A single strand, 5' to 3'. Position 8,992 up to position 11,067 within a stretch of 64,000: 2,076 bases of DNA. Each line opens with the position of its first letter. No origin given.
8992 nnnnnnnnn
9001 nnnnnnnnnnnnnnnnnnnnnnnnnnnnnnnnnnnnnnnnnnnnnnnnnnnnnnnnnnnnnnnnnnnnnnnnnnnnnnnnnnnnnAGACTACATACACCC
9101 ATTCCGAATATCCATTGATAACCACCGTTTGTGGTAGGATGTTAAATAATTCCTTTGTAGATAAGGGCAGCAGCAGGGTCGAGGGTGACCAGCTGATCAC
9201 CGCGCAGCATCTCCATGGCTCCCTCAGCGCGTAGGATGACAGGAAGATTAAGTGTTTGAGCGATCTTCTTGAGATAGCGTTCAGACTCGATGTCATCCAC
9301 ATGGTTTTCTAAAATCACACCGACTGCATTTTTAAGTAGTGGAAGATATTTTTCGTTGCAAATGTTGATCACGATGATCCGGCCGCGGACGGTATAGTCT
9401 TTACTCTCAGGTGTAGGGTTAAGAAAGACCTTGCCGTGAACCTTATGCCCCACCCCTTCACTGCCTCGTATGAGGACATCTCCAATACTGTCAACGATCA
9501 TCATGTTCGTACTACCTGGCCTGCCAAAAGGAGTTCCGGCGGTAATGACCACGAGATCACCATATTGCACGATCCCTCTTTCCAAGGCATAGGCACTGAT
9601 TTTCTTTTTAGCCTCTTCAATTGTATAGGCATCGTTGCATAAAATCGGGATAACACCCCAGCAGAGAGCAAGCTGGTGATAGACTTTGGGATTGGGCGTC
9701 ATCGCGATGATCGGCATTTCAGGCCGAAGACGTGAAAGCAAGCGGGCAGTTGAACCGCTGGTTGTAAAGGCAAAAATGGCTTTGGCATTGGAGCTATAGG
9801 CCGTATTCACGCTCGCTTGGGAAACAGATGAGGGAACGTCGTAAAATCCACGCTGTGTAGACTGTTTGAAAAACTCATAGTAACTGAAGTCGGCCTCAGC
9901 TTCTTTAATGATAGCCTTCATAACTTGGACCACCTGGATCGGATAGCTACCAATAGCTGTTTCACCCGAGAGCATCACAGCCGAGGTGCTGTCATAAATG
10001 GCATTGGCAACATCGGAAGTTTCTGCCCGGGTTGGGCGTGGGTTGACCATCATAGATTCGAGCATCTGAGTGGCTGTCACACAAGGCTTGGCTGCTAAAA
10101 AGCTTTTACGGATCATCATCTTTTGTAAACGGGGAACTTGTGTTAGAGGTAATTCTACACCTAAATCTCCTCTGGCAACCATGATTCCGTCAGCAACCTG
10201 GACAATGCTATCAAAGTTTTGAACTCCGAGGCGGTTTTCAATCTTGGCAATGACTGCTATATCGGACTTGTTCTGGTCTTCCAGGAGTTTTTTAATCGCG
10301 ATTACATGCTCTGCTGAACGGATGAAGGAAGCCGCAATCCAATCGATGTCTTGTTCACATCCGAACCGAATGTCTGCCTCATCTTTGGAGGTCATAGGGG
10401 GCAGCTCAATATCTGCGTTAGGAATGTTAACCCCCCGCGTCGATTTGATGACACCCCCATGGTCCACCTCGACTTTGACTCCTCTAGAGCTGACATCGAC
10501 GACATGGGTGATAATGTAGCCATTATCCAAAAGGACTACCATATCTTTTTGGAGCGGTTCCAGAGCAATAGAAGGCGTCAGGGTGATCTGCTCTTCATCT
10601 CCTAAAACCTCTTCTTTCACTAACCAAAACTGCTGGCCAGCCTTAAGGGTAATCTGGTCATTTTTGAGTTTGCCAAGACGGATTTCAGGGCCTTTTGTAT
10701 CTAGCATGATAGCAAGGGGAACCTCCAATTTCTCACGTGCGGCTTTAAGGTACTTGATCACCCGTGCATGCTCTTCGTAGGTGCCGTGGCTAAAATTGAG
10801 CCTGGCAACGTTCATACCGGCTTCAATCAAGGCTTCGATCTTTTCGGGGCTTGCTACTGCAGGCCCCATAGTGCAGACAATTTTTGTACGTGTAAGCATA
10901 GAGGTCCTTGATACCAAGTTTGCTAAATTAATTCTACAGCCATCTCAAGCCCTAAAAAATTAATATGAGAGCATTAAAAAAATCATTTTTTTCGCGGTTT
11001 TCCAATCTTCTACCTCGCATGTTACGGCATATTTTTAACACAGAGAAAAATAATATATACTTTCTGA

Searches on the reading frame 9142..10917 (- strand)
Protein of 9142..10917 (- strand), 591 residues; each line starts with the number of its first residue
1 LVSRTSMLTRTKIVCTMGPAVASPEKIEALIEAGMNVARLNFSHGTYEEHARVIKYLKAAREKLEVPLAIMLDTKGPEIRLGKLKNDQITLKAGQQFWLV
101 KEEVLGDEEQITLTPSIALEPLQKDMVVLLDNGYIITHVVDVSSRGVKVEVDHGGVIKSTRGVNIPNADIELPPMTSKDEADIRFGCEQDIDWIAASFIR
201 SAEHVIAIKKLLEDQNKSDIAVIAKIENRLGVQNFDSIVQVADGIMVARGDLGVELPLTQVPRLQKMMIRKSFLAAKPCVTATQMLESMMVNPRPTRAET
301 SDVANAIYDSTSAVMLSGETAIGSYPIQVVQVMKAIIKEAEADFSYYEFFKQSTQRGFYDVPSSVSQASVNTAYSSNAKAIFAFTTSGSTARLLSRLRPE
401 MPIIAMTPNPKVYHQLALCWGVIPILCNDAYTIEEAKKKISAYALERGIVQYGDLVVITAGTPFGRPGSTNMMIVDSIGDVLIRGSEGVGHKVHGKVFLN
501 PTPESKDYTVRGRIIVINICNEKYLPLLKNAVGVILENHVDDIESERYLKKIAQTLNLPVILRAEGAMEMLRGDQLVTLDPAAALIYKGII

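Call 59: search_protein_families(library=ncbifam, proteins=[window:9142-10917:-], max_evalue=0.00001)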
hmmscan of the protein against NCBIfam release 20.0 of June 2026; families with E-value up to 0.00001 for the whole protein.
window:9142-10917:- (591 aa): 7 families
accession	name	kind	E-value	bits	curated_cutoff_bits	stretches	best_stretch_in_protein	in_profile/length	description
NF004978.0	PRK06354.1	subfamily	2.9e-186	620.4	462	1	5-589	4-585/590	pyruvate kinase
TIGR01064.1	pyruv_kin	equivalog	4e-172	573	306.4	1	10-477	2-475/476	pyruvate kinase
NF004491.0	PRK05826.1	subfamily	7e-165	549.1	432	1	7-478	3-475/477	pyruvate kinase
NF004886.0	PRK06247.1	subfamily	3.8e-151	504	623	1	7-479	3-471/476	pyruvate kinase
NF006664.0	PRK09206.1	equivalog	1.8e-138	462.1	686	1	9-476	2-468/470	pyruvate kinase PykF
NF005234.0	PRK06739.1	equivalog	5.4e-89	298.6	564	1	14-341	6-329/352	pyruvate kinase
NF011314.0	PRK14725.1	equivalog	4.4e-52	177.2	642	2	88-340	332-593/614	pyruvate kinase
